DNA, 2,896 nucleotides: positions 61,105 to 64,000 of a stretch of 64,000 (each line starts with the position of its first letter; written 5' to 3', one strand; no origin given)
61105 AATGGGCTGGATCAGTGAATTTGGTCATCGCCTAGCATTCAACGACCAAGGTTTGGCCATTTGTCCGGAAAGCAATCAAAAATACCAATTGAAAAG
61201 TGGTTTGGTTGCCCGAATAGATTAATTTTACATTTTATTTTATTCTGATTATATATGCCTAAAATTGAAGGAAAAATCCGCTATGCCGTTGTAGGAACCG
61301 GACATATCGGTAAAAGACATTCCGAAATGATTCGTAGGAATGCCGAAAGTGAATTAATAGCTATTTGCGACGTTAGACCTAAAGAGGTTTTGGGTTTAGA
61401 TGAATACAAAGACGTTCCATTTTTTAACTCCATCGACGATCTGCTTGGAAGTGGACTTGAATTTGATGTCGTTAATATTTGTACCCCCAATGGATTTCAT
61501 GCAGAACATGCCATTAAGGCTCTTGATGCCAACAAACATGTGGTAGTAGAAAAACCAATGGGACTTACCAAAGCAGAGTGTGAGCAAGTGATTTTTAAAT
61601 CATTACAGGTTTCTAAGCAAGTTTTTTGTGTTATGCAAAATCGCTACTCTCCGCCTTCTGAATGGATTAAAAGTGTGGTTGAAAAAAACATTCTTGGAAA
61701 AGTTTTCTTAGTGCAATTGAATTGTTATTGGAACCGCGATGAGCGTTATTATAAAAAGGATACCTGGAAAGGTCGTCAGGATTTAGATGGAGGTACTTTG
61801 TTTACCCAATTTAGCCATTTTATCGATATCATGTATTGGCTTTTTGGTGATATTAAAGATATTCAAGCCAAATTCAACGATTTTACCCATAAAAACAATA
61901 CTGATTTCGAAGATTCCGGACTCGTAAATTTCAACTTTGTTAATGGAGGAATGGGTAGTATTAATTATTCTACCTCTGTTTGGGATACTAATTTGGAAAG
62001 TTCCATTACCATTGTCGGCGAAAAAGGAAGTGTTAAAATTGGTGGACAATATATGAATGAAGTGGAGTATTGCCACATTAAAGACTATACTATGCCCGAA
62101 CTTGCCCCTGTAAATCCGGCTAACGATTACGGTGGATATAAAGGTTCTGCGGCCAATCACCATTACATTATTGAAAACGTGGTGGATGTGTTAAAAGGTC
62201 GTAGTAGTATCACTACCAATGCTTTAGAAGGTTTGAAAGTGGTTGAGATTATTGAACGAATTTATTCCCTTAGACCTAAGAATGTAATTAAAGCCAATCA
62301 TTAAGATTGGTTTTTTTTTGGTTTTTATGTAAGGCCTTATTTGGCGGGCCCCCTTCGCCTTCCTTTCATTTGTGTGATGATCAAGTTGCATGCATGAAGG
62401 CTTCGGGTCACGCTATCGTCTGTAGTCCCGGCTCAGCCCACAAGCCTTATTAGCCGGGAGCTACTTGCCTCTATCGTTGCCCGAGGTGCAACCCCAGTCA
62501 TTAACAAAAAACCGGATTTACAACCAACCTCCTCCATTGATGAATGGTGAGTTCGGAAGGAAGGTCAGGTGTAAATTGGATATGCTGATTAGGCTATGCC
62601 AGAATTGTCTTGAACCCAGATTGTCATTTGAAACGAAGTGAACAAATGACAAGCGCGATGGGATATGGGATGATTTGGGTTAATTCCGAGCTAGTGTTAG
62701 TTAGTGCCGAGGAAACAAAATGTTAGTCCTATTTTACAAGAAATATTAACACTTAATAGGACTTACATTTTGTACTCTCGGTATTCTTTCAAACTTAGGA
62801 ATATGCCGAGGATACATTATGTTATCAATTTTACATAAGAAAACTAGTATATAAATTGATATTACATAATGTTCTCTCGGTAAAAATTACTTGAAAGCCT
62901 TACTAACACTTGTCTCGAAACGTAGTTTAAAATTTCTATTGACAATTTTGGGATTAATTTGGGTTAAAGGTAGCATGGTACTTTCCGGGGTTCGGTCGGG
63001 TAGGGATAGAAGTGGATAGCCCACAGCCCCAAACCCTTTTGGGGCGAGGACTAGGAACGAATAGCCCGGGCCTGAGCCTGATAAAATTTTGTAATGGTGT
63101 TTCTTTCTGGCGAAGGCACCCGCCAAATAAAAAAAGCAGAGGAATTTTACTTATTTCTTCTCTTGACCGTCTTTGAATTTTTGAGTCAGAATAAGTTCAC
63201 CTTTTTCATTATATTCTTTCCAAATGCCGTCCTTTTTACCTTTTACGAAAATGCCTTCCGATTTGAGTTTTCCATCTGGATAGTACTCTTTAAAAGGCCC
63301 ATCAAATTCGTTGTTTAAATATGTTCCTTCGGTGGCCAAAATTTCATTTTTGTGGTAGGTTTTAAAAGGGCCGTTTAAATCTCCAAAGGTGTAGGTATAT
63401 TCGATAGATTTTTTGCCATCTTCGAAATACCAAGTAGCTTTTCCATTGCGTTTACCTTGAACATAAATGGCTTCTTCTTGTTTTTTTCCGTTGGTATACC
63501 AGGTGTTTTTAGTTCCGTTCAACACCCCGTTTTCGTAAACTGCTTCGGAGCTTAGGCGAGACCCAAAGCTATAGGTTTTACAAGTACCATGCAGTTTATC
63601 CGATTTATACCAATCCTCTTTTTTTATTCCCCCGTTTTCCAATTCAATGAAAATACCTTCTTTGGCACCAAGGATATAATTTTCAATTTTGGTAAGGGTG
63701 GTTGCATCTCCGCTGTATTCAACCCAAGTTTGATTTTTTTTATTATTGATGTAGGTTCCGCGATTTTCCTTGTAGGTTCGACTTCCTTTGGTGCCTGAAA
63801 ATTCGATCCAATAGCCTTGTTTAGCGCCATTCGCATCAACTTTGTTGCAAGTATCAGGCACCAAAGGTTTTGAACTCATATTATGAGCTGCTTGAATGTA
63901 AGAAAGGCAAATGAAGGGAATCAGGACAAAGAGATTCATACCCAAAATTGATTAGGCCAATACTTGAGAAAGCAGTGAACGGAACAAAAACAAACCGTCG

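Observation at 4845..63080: Nine copies of a 100-150 nt structured intergenic repeat (E family) showing compensatory base changes between copies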

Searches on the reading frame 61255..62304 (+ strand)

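Call 12: search_protein_families(library=pfam, proteins=[window:61255-62304:+])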
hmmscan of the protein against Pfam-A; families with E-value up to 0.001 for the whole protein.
window:61255-62304:+ (349 aa): 6 families
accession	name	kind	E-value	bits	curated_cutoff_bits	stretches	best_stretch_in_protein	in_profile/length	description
PF01408.29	GFO_IDH_MocA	-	7.3e-25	88.4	24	1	8-113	1-106/120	Oxidoreductase family, NAD-binding Rossmann fold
PF22725.1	GFO_IDH_MocA_C3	-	4.2e-22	78.9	27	1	138-260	4-123/124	GFO/IDH/MocA C-terminal domain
PF02894.22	GFO_IDH_MocA_C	-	1.5e-20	74.4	22.9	1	139-337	1-207/218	Oxidoreductase family, C-terminal alpha/beta domain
PF03447.22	NAD_binding_3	-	4.6e-05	24.6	24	1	14-105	1-94/116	Homoserine dehydrogenase, NAD binding domain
PF02629.25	CoA_binding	-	8.3e-05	23.7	22.3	1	9-98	5-92/97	CoA binding domain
PF22685.1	Gal80p_C-like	-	0.00082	20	29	0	138-210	6-82/152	Gal80p, C-terminal domain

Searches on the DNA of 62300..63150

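Call 9: search_rna_families(source=window, start=62300, end=63150, threshold=evalue, max_evalue=10, show_alignments=4)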
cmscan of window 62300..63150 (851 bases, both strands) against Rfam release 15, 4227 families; matches with E-value up to 10: 11.
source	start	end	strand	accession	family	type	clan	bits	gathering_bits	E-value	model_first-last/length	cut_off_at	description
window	62995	63075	+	RF01705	Flavo-1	Gene; sRNA;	-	27.6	42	0.0016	1-76/76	no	Flavo-1 RNA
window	62798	62890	+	RF00895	mir-786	Gene; miRNA;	-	23.8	93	0.017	1-90/90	no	mir-786 microRNA precursor family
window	62802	62883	+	RF04172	MIR8675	Gene; miRNA;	-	23.5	90.8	0.072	1-95/95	no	MIR8675 microRNA precursor family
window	62705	62783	+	RF04258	mir-994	Gene; miRNA;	-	21.4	93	0.17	1-81/81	no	mir-994 microRNA precursor family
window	62774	62883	-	RF02528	SSRC41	Gene; sRNA;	-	20.3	60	8.2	1-111/111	no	Streptococcus sRNA SSRC41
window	62708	62780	-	RF00933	mir-875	Gene; miRNA;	-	20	84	0.17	1-73/73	no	mir-875 microRNA precursor family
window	62696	62790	+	RF00637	mir-276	Gene; miRNA;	-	19.9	62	0.045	1-90/90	no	mir-276 microRNA precursor family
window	62808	62878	+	RF00896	mir-787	Gene; miRNA;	-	19.8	57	0.49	1-72/72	no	mir-787 microRNA precursor family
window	62524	62547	-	RF00523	Prion_pknot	Cis-reg;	-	15.2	39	5.6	1-40/40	no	Prion pseudoknot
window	62731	62831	+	RF01264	snR83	Gene; snRNA; snoRNA; HACA-box;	CL00023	13.7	75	1.7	1-308/308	no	Small nucleolar RNA snR83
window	62818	62855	+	RF02350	psRNA6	Gene; sRNA;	-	11.3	60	1.4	1-333/333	no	Nitrosomonas sRNA psRNA6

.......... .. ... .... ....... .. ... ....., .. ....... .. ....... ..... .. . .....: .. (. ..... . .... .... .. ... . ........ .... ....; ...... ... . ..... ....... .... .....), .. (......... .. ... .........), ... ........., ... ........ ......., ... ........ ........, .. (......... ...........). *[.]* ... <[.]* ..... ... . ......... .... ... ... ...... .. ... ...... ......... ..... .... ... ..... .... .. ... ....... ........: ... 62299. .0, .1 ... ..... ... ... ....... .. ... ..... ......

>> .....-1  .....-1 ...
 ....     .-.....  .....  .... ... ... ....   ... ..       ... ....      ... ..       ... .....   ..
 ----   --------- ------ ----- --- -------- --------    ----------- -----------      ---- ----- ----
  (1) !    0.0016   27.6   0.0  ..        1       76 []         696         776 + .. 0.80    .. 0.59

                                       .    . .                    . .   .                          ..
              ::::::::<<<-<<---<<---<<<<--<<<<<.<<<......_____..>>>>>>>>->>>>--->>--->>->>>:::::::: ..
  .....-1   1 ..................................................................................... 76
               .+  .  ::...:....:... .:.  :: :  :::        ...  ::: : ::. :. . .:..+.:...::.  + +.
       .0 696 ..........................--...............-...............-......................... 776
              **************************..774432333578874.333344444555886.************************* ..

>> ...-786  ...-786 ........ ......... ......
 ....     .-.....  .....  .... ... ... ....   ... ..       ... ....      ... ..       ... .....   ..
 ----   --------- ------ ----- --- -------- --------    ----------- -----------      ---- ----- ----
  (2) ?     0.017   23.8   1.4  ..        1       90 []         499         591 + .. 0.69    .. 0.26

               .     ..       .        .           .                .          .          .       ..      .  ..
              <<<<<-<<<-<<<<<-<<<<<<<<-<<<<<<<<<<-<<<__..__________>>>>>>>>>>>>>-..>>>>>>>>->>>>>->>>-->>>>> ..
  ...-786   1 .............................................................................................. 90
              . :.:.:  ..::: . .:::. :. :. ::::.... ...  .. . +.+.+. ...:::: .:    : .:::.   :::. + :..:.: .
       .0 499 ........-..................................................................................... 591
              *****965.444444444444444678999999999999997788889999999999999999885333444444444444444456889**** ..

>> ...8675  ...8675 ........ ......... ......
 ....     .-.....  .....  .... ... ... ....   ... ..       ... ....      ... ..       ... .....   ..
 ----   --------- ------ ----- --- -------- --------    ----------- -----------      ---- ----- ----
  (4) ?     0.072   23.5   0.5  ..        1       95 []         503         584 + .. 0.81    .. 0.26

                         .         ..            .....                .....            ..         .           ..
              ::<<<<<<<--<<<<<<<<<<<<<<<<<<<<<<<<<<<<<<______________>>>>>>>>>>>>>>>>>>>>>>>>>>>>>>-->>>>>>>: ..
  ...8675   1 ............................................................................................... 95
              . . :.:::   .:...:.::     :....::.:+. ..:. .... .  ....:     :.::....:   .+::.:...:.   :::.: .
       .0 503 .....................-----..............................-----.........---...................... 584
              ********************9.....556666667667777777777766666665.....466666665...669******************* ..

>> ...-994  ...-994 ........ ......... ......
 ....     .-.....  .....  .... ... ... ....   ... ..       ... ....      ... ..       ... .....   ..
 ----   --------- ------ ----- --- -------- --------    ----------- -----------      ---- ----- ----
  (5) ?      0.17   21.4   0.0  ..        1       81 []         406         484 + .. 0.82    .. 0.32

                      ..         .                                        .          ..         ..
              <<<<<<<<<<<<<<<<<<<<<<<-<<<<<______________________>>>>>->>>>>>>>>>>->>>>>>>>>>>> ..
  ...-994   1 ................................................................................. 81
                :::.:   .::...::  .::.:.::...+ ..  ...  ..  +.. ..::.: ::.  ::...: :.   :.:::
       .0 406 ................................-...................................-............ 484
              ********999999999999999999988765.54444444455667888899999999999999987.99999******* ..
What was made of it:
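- On Flavo-1 (RF01705): The cmscan alignment of E9 keeps every helix of the model (call 9).
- Closest known: Flavo-1 RNA motif. Same: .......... on a long hairpin with the same order of internal loops (call 9).
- Flavo-1 alignment of E9 (call 9).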

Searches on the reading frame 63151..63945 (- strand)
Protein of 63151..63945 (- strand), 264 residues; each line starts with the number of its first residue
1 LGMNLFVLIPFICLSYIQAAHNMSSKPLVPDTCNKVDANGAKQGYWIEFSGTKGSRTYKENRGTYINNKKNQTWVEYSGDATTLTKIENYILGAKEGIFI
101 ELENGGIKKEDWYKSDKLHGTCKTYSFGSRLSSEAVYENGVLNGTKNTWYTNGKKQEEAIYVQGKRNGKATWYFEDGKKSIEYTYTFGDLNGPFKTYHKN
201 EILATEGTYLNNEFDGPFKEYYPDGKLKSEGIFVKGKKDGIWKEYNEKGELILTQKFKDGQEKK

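Call 12: search_protein_families(library=pfam, proteins=[window:63151-63945:-])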
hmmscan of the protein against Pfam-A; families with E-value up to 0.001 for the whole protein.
window:63151-63945:- (264 aa): 1 family
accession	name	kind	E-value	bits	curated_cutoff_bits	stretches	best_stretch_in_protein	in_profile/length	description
PF07661.19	MORN_2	-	9.6e-16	56.5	29.6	1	215-233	2-20/22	MORN repeat variant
